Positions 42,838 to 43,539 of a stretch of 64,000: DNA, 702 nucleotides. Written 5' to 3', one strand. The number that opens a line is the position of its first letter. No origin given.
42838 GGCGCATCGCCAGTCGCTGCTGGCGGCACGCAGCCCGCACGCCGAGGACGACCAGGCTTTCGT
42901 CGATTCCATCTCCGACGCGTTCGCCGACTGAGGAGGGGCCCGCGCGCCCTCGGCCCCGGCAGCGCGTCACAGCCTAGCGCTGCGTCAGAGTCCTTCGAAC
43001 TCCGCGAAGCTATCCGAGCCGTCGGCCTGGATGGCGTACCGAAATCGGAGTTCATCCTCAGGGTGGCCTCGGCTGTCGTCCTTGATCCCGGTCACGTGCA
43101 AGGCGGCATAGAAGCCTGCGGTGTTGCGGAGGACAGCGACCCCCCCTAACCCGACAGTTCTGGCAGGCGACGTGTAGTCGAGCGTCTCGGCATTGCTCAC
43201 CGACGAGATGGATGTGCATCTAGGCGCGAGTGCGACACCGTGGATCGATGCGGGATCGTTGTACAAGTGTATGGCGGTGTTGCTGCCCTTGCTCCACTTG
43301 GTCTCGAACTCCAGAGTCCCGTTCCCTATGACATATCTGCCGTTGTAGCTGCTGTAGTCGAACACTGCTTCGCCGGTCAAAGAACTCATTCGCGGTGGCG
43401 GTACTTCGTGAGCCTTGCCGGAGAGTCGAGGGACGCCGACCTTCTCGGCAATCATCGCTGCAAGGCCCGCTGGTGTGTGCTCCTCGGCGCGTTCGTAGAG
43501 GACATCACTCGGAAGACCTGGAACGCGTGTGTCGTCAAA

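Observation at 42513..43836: TIR-domain gene inserted into the conserved ffh-rpsP junction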

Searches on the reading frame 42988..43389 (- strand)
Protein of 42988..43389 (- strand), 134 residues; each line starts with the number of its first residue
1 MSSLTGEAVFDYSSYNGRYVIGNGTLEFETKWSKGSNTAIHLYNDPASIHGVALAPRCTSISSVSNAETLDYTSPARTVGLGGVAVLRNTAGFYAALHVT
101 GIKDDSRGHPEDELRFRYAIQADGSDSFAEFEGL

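Call 24: search_protein_representatives(protein=window:42988-43389:-)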
Query: 134 residues. Proteins with E-value up to 0.001 (for the whole library): 633; up to 1e-10: 388; up to 1e-30: 34. The best 150 are listed.
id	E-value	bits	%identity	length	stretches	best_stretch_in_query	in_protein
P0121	3.8e-55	201.8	42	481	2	4-129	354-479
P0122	2.0e-46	173.6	68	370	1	1-132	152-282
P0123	3.2e-46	173.0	32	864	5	3-120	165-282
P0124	3.4e-46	172.9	64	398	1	1-132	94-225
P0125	2.0e-45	170.4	71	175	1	1-119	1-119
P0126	2.2e-44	167.0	60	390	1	4-132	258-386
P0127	2.8e-44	166.7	61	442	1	4-132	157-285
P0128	3.5e-44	166.4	58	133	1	1-131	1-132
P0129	6.4e-42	159.1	60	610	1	1-132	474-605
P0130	2.2e-41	157.3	58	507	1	1-132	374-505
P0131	1.2e-40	154.9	39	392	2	3-120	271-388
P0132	4.6e-40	153.0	60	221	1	3-133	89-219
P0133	7.4e-38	145.9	57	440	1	2-133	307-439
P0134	2.1e-37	144.5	56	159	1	1-132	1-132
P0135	2.1e-37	144.4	56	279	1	2-131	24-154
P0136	4.2e-37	143.5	53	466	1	2-130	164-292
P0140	6.7e-36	139.6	52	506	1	5-131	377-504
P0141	1.2e-35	138.8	55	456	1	4-131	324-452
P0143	3.6e-35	137.2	53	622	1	4-129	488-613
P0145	1.0e-33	132.5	54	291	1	3-132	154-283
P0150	6.0e-32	126.8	50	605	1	2-130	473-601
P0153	2.4e-31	124.9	48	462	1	4-128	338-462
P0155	1.5e-30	122.3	45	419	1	3-132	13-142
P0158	1.1e-29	119.5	48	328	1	4-131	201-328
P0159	1.1e-29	119.5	48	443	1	4-129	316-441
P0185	1.3e-25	106.3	42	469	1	4-128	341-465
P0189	2.0e-25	105.7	46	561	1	5-131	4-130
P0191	4.8e-25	104.5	48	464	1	6-120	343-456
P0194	5.3e-25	104.4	41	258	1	3-129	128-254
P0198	1.9e-24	102.5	46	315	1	4-129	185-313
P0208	1.4e-23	99.8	43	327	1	2-128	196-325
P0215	5.7e-23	97.8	40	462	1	2-128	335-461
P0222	1.0e-22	96.9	41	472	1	5-130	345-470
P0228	3.2e-22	95.4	40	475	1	3-130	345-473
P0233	8.9e-22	93.9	42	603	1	5-129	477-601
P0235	9.5e-22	93.8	42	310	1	3-126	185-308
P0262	1.6e-20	89.9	40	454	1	3-128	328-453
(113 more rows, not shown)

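Call 27: search_protein_families(library=pfam, alignment_id=A3, max_evalue=0.001)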
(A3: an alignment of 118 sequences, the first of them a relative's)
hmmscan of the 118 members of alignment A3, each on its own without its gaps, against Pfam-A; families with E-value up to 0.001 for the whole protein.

A. member 1, P0121 (481 aa): 1 family
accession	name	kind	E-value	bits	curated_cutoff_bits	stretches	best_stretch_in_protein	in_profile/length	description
PF03783.19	CsgG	-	2.5e-06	27.4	20.8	1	59-125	31-96/210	Curli production assembly/transport component CsgG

B. families by the number of members that match (of 118 scanned): 43 families (the first 25 are shown)
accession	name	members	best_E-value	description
PF13676.11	TIR_2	40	4.3e-33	TIR domain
PF01582.25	TIR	11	1.2e-10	TIR domain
PF08357.16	SEFIR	6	1.5e-14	SEFIR domain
PF00805.28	Pentapeptide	3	1.2e-41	Pentapeptide repeats (8 copies)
PF13576.12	Pentapeptide_3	3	2.3e-20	Pentapeptide repeats (9 copies)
PF13599.13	Pentapeptide_4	3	2.9e-18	Pentapeptide repeat region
PF00413.30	Peptidase_M10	2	5.2e-47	Matrixin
PF00069.31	Pkinase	2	2.6e-42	Protein kinase domain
PF14253.11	AbiH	2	3.6e-38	Bacteriophage abortive infection AbiH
PF13304.12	AAA_21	2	4.3e-28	AAA domain, putative AbiEii toxin, Type IV TA system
PF07714.23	PK_Tyr_Ser-Thr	2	2.4e-21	Protein tyrosine and serine/threonine kinase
PF13175.12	AAA_15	2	2.5e-18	AAA ATPase domain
PF00383.29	dCMP_cyt_deam_1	2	1.3e-13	Cytidine and deoxycytidylate deaminase zinc-binding region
PF18785.7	Inv-AAD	2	6.8e-10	Invertebrate-AID/APOBEC-deaminase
PF02463.25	SMC_N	2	4.4e-07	RecF/RecN/SMC N terminal domain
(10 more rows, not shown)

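Call 33: find_homologous_proteins(query=window:42988-43389:-, max_evalue=0.001)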
Query window:42988-43389:- (134 aa): 83 proteins with E <= 0.001 among 206 candidates.
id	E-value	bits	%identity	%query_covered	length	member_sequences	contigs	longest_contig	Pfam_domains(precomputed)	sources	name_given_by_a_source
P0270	5.9e-66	238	84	100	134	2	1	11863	-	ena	-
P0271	6.5e-59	216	79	94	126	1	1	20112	-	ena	-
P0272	5.4e-56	206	74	100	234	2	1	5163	-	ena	-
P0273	2.5e-54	201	72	100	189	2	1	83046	-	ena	-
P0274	8.9e-54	199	72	98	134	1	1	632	-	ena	-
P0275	2.2e-52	195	68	98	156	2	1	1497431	-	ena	-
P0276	2.6e-52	194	69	100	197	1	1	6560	-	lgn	-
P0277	3.1e-52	194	69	100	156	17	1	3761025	-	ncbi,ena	-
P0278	5.0e-52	193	69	100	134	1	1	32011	-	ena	-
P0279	6.3e-52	193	71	94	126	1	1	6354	-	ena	-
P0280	3.1e-51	191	68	100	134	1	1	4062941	-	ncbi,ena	-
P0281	3.5e-51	191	69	100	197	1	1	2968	-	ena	-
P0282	2.5e-50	188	66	98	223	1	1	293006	-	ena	-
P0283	2.7e-50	188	70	99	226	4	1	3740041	-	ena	-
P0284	3.8e-50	187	67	98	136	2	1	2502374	-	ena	-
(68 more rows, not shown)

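Call 40: predict_structure(alignment_id=A4)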
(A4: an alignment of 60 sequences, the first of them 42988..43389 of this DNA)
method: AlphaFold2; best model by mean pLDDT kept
length: 134 residues; sequences in the alignment: 60
mean_pLDDT: 90.0   pTM: 0.85
mean pLDDT of the five models: 90.0, 89.2, 88.8, 87.7, 87.2
residues with pLDDT >= 90: 89; 70-90: 41; 50-70: 3; < 50: 1
segments of 3 or more residues with pLDDT < 50: none
pLDDT, mean of each block of 10 residues (from residue 1): 84 80 91 89 85 93 95 92 95 95 87 93 93 83
secondary structure, 60 per line:
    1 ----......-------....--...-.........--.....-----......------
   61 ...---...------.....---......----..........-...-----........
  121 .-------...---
elements in order: E5-10 E18-21 E28-36 E39-43 E49-54 E76-80 E84-89 E94-103 E113-121

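Call 48: search_solved_structures(query=A4, max_evalue=10)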
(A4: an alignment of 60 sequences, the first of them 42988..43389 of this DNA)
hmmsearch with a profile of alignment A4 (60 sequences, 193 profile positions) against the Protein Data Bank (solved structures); distinct sequences matched with E-value up to 10: 1.
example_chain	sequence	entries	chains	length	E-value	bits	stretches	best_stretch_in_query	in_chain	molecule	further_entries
4uc4_A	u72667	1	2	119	0.19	14.6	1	133-164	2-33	Lysine-specific demethylase 4B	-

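Call 49: search_protein_families(library=pfam, proteins=[window:42988-43389:-, P0123, P0129, P0130, P0133, P0136, P0143, P0155, P0189, P0283], max_evalue=1)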
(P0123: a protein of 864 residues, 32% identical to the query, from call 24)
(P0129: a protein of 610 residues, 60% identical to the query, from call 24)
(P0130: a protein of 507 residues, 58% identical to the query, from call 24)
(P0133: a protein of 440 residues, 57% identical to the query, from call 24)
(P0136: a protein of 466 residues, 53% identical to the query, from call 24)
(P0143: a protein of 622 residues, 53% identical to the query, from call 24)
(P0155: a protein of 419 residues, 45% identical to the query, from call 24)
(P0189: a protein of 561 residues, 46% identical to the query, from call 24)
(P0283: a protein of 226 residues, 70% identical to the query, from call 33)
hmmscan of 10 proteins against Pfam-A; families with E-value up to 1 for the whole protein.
window:42988-43389:- (134 aa): 0 families

P0123 (864 aa): 6 families
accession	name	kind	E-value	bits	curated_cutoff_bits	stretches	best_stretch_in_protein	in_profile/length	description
PF22325.2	CR4_N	-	0.00018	22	27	0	491-530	24-63/80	Interferon-gamma receptor, N-terminal domain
PF17785.7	PUA_3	-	0.001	19.2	22.6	0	505-526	26-47/64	PUA-like domain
PF22016.2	DUF6933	-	0.008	16.4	27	0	232-259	26-53/157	Domain of unknown function (DUF6933)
PF18033.7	SpuA_C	-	0.027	15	26.3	0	239-256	23-40/93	SpuA C-terminal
PF12791.13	RsgI_N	-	0.043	14.1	25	0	511-530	10-29/40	Anti-sigma factor N-terminus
PF13983.11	YsaB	-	0.079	13.7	27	0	492-527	35-72/75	YsaB-like lipoprotein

P0129 (610 aa): 3 families
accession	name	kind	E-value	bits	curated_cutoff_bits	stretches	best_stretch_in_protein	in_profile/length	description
PF13676.11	TIR_2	-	3.8e-13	50.4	28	1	330-442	1-109/122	TIR domain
PF01582.25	TIR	-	0.069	13.4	21.3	1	342-427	18-99/179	TIR domain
PF25311.1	WDGH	-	0.13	13.1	27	1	370-402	5-36/97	WDGH domain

P0130 (507 aa): 2 families
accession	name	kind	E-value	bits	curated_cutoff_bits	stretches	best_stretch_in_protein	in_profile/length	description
PF13676.11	TIR_2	-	1.9e-15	57.8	28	1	230-343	1-110/122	TIR domain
PF01582.25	TIR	-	0.0019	18.4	21.3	1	228-325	2-97/179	TIR domain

P0133 (440 aa): 8 families
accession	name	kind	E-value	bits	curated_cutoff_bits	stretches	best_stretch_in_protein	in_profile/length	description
PF00805.28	Pentapeptide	-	1.2e-41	140.3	20.2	5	109-147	2-40/40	Pentapeptide repeats (8 copies)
PF13576.12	Pentapeptide_3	-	2.3e-20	73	27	4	186-220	2-38/48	Pentapeptide repeats (9 copies)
PF13599.13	Pentapeptide_4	-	2.9e-18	66.1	38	3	95-165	8-78/78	Pentapeptide repeat region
PF25296.1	Decapeptide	-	0.00099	19.4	45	1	138-205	5-72/74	Decapeptide repeat region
PF22492.2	FimA4_C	-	0.023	14.7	27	0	141-202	37-99/208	FimA4 pilin C-terminal domain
PF24121.1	Cas8b_N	-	0.037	13.8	27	0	133-162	133-162/265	Type I-B CRISPR Cas8b N-terminal domain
PF17712.6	DUF5557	-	0.14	12.6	25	0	120-146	52-78/90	Family of unknown function (DUF5557)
PF17472.7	DUF5425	-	0.26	12.5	25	0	348-366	6-24/76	Family of unknown function (DUF5425)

P0136 (466 aa): 3 families
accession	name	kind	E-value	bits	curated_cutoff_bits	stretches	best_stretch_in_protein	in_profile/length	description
PF13676.11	TIR_2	-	6.8e-16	59.3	28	1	19-132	1-110/122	TIR domain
PF01582.25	TIR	-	9.9e-06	25.9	21.3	1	17-114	2-97/179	TIR domain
PF08474.16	MYT1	-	0.071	13.4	27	1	169-207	23-57/242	Myelin transcription factor 1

P0143 (622 aa): 2 families
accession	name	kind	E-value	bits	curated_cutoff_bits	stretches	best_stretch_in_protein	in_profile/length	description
PF13676.11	TIR_2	-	1.8e-15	57.9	28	1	341-450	1-106/122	TIR domain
PF11626.13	Rap1_C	-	0.15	12.6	24.2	1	239-305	4-61/84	TRF2-interacting telomeric protein/Rap1 - C terminal domain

P0155 (419 aa): 0 families

P0189 (561 aa): 11 families
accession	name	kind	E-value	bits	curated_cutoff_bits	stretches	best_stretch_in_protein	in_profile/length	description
PF00028.23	Cadherin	-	5.3e-17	62.5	28.8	2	148-228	5-90/93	Cadherin domain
PF13946.11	DUF4214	-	4.4e-07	30.3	23.2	1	479-521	18-60/72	Domain of unknown function (DUF4214)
PF05345.18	He_PIG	-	0.00013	22.7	24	2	194-229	62-96/96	Putative Ig domain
PF00353.25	HemolysinCabind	-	0.00082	19.7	23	1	333-360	8-35/36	RTX calcium-binding nonapeptide repeat (4 copies)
PF00801.26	PKD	-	0.0031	17.9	23.5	1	195-222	48-75/80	PKD domain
PF18911.6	PKD_4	-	0.0045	17.5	27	1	199-228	55-85/85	PKD domain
PF18981.6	InlK_D3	-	0.011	16.2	25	0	199-228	45-73/75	Internalin K domain (D3/D4)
PF17963.7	Big_9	-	0.018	16.4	23.6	1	232-323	1-88/89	Bacterial Ig domain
PF20164.4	GspA_SrpA_N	-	0.032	15.1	27.4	1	194-232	80-115/117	GspA/SrpA SigLec-like domain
PF25059.1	FN3_DSCAM-DSCAML_C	-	0.2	12.5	39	0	178-229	32-81/89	DSCAM/DSCAML C-terminal Fn3-like domain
PF18682.6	PilA4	-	0.88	10.5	26.8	0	285-332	25-72/83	Pilin A4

P0283 (226 aa): 2 families
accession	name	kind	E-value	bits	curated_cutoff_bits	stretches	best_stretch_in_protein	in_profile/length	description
PF13676.11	TIR_2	-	0.00014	22.7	28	1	1-51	56-106/122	TIR domain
PF00907.27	T-box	-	0.097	13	26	1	116-197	64-142/182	T-box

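Call 50: search_protein_families(library=padloc, alignment_id=A3, max_evalue=0.00001)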
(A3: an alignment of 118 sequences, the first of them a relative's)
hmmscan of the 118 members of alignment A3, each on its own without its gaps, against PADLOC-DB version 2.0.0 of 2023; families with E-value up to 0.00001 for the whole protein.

A. member 1, P0121 (481 aa): 0 families

B. families by the number of members that match (of 118 scanned): 165 families (the first 25 are shown)
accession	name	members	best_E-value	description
PDLC05062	PDC-S66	29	7.9e-56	-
PDLC03957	bSEFIR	9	5.8e-77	-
PDLC00417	ThsB1|ThsB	9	4e-33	TIR-like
PDLC04421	PDC-M11A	6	1e-15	-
PDLC02962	RT-TIR_XII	5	2e-14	single gene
PDLC02421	Aga_TIR-PNTD1-PNTD2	4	4.5e-09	Class I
PDLC02403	Aga_TIR-PNTD1-PNTD2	4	4.6e-08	Class I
PDLC04175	HEC-01A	2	5.1e-99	-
PDLC04045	PD-T4-6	2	1.1e-68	-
PDLC04044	PD-T4-6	2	2.1e-62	-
PDLC04174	HEC-01A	2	7.4e-59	-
PDLC04062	PD-T4-6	2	4e-55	-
PDLC04138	mad6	2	1e-53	mads_6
PDLC04051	PD-T4-6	2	2.1e-50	-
PDLC04042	PD-T4-6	2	2.3e-47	-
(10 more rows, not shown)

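Call 53: search_protein_families(library=padloc, proteins=[P0158, P0198, P0208, P0235, P0194, P0130, P0140, P0129, P0141, P0145], max_evalue=0.00001)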
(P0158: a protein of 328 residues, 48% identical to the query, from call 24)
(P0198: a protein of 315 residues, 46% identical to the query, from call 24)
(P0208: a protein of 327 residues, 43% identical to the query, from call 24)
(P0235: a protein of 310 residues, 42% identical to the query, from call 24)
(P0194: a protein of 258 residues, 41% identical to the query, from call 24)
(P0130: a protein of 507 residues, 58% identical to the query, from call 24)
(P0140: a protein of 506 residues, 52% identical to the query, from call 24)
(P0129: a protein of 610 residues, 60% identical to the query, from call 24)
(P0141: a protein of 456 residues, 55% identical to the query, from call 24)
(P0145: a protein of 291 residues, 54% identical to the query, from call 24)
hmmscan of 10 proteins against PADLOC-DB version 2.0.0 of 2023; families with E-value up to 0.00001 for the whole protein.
P0158 (328 aa): 0 families

P0198 (315 aa): 1 family
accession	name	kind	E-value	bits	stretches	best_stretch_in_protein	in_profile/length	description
PDLC04421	PDC-M11A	-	4.4e-07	27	1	7-145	2-128/486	-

P0208 (327 aa): 1 family
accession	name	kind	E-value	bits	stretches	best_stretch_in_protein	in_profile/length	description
PDLC04421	PDC-M11A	-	8.1e-08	29.4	0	6-72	2-68/486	-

P0235 (310 aa): 2 families
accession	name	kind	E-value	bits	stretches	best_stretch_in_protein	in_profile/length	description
PDLC04421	PDC-M11A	-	2.7e-09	34.3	1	5-166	2-149/486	-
PDLC04422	PDC-M11A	-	3.8e-07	27.3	1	5-163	2-143/501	-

P0194 (258 aa): 0 families

P0130 (507 aa): 1 family
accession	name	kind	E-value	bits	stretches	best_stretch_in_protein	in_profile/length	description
PDLC05062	PDC-S66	-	2.3e-12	44.9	1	216-322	137-240/282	-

P0140 (506 aa): 2 families
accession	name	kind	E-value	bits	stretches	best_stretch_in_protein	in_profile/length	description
PDLC05062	PDC-S66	-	1.6e-18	65.2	1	213-321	136-241/282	-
PDLC02962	RT-TIR_XII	-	6.3e-07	26.6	1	219-326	339-446/478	single gene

P0129 (610 aa): 1 family
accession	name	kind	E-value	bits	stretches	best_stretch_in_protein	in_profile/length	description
PDLC05062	PDC-S66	-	2.5e-10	38.3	1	316-422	137-240/282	-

P0141 (456 aa): 2 families
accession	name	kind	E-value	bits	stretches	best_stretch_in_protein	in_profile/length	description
PDLC05062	PDC-S66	-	1.7e-17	61.8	1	162-268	136-240/282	-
PDLC02962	RT-TIR_XII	-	9.3e-06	22.8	0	158-269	329-441/478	single gene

P0145 (291 aa): 1 family
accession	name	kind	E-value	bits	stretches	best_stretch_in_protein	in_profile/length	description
PDLC05062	PDC-S66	-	4.5e-11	40.7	1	4-101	146-241/282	-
